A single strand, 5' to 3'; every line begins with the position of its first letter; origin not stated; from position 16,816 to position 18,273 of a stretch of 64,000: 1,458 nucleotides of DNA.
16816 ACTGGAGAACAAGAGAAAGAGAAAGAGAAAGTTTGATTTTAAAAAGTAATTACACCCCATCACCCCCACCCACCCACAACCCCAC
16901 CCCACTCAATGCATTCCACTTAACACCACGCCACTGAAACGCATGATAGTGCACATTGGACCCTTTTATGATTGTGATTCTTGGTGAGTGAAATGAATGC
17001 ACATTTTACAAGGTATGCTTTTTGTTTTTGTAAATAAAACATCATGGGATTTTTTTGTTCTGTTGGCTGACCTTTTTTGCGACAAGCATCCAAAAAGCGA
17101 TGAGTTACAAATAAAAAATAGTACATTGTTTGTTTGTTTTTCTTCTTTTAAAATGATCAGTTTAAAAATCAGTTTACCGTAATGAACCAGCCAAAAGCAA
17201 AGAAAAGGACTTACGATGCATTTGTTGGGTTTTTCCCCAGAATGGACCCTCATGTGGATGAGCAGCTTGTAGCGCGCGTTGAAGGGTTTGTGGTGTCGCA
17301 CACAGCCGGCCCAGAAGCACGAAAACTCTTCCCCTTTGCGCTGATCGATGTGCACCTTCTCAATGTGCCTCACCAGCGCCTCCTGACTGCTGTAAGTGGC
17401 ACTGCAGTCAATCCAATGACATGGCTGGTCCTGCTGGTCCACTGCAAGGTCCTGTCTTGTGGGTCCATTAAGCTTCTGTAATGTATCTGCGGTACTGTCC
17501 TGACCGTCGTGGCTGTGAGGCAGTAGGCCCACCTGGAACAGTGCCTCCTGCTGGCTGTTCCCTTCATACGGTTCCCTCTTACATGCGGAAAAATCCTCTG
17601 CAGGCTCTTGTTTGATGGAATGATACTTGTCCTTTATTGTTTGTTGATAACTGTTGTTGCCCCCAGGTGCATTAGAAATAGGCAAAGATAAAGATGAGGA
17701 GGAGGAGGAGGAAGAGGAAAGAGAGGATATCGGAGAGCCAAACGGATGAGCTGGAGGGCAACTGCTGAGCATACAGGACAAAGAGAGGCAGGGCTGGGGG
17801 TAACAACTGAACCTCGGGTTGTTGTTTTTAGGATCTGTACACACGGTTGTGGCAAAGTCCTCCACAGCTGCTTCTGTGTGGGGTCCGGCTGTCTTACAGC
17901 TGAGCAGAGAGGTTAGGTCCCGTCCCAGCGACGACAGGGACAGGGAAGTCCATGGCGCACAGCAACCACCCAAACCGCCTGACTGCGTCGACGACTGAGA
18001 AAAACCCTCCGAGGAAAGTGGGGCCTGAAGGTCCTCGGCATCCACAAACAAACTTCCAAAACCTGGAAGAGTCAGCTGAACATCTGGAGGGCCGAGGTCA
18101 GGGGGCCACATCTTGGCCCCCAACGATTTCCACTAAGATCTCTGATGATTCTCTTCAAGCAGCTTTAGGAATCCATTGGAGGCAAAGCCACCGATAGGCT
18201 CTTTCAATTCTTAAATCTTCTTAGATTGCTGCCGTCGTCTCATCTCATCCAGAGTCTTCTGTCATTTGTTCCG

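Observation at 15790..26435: Foldback-like inverted repeat (about 10.6 kb) with tandem-array arms enclosing the 5' coding exon of a GLIS zinc-finger gene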

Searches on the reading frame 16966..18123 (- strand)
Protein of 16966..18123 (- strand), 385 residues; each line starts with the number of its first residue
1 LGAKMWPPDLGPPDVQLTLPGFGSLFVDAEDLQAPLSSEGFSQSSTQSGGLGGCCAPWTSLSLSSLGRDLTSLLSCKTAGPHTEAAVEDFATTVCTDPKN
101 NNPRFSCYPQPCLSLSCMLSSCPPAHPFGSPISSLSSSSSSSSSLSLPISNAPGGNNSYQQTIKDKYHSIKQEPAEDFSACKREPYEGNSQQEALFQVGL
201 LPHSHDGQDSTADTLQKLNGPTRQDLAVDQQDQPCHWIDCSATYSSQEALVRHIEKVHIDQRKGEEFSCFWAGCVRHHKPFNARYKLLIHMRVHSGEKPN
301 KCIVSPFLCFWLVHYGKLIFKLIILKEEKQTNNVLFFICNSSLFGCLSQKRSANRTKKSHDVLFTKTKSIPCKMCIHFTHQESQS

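Call 9: search_protein_families(library=pfam, proteins=[window:16966-18123:-], max_evalue=0.01)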
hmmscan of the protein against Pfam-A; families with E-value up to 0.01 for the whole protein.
window:16966-18123:- (385 aa): 3 families
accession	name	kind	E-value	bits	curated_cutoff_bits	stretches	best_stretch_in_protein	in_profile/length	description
PF23561.1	zf-C2H2_15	-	1.6e-18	66.8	27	1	269-298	1-30/30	C2H2 zinc finger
PF21816.3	Zap1_zf1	-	6.6e-05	23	27.2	1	235-259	3-27/27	Zap1, C2H2 zinc finger 1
PF00096.32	zf-C2H2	-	0.0013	19.6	25.2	0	234-258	2-23/23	Zinc finger, C2H2 type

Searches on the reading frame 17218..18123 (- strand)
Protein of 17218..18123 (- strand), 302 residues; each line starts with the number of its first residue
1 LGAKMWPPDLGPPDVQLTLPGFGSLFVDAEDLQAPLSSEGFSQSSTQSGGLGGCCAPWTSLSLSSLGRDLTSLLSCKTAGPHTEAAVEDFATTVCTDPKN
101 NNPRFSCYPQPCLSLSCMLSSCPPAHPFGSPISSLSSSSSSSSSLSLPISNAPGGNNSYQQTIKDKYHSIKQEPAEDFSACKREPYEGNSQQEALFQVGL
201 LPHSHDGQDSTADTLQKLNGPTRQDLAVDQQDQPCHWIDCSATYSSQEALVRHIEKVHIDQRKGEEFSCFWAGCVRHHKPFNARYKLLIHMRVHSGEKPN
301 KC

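Call 10: find_homologous_proteins(query=window:17218-18123:-)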
Query seq(302 aa) (302 aa): 800 proteins with E <= 0.001 among 2093 candidates; the best 120 are listed.
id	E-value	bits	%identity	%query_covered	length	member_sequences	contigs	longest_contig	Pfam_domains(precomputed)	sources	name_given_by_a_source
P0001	4.1e-146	504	76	100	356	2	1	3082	PF23561.2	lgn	-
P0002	7.0e-145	500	75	99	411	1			PF13465.13,PF23561.2,PF00096.33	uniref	uniref:GLIS family zinc finger 1a n=1 Tax=Dicentrarchus labrax TaxID=13489 RepID=A0A8C4IZU1_DICLA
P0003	1.7e-142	492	75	99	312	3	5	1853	PF23561.2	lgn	-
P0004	2.1e-140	485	74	100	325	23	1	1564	PF23561.2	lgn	-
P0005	5.3e-136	471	71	99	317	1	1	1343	PF23561.2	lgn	-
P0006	4.5e-134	465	72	99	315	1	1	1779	PF23561.2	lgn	-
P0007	2.2e-133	462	70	99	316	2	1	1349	PF23561.2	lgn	-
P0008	4.7e-131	455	70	99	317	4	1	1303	PF23561.2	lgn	-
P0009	9.2e-130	451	70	99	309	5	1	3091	PF23561.2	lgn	-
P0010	2.2e-128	446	67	99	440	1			PF13465.13,PF23561.2,PF00096.33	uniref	uniref:Zinc finger protein GLIS1-like n=1 Tax=Labrus bergylta TaxID=56723 RepID=A0A3Q3GXQ6_9LABR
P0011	6.7e-127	441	70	99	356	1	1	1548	PF23561.2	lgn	-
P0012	3.4e-126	439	68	100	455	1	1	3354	PF23561.2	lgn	-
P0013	1.8e-124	433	67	99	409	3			PF13465.13,PF23561.2,PF00096.33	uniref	uniref:Zinc finger protein GLIS1-like n=1 Tax=Seriola dumerili TaxID=41447 RepID=A0A3B4TTY4_SERDU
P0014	7.1e-123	428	69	99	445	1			PF13465.13,PF23561.2,PF00096.33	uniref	uniref:GLIS family zinc finger 1a n=1 Tax=Amphilophus citrinellus TaxID=61819 RepID=A0A3Q0S9C6_AMPCI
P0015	8.4e-121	421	67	99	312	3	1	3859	PF23561.2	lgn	-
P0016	4.0e-119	416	68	99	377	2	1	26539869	PF23561.2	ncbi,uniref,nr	ncbi:zinc finger protein GLI2 [Pleuronectes platessa]|uniref:zinc finger protein GLI2 n=1 Tax=Pleuro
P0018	2.3e-118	413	67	100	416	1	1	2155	PF23561.2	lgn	-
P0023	6.8e-116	405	65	100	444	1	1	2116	PF23561.2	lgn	-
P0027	1.4e-109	384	63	99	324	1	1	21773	PF23561.2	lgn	-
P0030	8.3e-108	378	59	99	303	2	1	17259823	PF23561.2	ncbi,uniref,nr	ncbi:zinc finger protein GLIS1-like isoform X2 [Betta splendens]|uniref:Zinc finger protein GLIS1-li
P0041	9.4e-89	316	57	99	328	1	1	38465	PF23561.2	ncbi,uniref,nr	ncbi:zinc finger protein GLIS1-like [Lampris incognitus]|uniref:zinc finger protein GLIS1-like n=1 T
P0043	7.2e-84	300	52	99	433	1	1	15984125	PF13465.13,PF23561.2,PF00096.33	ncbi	ncbi:zinc finger protein GLIS1, partial [Lates japonicus]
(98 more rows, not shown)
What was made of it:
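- Checked: The enclosed ORF 16966..18123 on the minus strand is a GLIS zinc-finger exon (Pfam PF23561, E 1.6e-18, call 9) and its best named hits are 'GLIS family zinc finger 1a' (call 10).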

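Call 13: find_encoding_contigs(protein=P0001, flank=10000, max_places=4)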
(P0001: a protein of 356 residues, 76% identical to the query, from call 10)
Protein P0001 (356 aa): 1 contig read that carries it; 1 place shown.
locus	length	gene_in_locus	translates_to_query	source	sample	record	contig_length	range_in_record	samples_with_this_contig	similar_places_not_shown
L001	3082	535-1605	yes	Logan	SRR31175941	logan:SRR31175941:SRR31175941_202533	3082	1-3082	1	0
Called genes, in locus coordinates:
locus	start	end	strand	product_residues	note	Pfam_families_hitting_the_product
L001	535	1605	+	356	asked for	PF23561:zf-C2H2_15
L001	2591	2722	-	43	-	-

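Call 25: find_encoding_contigs(protein=P0016, flank=10000, max_places=2)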
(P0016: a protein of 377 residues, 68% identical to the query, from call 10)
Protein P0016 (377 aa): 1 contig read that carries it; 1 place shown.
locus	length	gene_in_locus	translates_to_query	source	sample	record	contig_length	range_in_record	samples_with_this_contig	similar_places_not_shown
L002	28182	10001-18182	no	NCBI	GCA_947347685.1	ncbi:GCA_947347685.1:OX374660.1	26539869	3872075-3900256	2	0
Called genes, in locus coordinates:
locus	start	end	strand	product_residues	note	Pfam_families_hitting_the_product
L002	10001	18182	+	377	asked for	PF23561:zf-C2H2_15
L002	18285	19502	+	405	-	PF12799:LRR_4 (faint), PF00560:LRR_1 (faint), PF13855:LRR_8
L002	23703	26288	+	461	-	PF01062:Bestrophin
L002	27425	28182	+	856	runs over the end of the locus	PF00754:F5_F8_type_C (weak), PF03256:ANAPC10, PF00632:HECT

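Call 26: find_encoding_contigs(protein=P0027, flank=10000, max_places=2)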
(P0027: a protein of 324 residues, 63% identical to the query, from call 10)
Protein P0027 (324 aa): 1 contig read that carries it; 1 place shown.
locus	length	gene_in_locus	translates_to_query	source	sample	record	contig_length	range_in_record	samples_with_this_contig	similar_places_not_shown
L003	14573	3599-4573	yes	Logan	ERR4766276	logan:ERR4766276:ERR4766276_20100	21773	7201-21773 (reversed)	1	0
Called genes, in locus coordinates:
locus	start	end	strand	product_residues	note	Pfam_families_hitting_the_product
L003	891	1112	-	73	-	-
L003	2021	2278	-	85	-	-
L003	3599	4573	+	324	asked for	PF23561:zf-C2H2_15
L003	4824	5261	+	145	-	-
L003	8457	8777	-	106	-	-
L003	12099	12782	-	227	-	-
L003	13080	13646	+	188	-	-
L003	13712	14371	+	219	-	-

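Call 49: find_encoding_contigs(protein=P0030, flank=10000, max_places=2)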
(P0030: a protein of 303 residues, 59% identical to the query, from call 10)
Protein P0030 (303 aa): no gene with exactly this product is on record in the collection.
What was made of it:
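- Tried and rejected: The Betta protein was not on record (call 49).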

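Call 50: find_encoding_contigs(protein=P0041, flank=10000, max_places=2)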
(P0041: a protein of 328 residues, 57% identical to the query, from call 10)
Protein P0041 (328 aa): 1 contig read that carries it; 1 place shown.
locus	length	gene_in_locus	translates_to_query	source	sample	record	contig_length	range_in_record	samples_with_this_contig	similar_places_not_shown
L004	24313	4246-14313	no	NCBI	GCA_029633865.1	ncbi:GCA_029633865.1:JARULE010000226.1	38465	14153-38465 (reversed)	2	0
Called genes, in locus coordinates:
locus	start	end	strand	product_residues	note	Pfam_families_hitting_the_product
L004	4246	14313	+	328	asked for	PF23561:zf-C2H2_15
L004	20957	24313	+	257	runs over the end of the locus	-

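Call 52: find_encoding_contigs(protein=P0012, flank=10000, max_places=2)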
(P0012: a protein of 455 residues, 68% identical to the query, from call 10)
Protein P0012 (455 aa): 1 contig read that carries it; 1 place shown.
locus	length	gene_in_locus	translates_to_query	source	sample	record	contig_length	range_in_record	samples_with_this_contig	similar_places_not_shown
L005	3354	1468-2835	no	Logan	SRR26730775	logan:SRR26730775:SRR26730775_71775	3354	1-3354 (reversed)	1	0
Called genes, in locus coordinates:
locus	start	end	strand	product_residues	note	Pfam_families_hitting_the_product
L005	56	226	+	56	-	-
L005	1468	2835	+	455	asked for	PF23561:zf-C2H2_15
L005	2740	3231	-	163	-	-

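Call 53: find_encoding_contigs(protein=P0023, flank=10000, max_places=2)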
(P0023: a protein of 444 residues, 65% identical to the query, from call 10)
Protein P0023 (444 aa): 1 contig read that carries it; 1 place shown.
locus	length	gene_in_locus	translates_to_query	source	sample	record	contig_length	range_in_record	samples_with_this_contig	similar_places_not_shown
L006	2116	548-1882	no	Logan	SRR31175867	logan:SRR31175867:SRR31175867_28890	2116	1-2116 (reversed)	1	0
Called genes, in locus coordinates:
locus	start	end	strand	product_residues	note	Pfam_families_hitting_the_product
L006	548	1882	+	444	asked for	PF23561:zf-C2H2_15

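Call 54: find_encoding_contigs(protein=P0018, flank=10000, max_places=2)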
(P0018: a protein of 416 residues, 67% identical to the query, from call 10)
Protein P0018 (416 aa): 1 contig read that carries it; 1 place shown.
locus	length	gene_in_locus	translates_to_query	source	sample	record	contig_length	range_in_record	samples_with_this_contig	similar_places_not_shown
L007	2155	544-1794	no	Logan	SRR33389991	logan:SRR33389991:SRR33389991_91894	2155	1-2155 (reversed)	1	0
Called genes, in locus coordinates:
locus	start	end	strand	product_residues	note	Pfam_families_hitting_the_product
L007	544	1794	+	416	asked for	PF23561:zf-C2H2_15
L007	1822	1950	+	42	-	-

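Call 57: find_encoding_contigs(protein=P0043, flank=10000, max_places=2)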
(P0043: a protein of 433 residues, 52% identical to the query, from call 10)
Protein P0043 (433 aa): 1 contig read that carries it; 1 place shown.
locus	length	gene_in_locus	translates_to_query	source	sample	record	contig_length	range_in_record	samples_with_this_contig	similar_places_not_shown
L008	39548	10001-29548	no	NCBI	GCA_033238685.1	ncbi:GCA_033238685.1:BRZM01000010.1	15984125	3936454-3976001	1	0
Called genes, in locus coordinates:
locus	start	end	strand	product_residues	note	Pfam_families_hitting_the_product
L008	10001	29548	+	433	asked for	PF00096:zf-C2H2 (faint), PF13465:zf-H2C2_2 (faint), PF23561:zf-C2H2_15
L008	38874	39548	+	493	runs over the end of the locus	PF00560:LRR_1 (faint), PF12799:LRR_4 (faint), PF13855:LRR_8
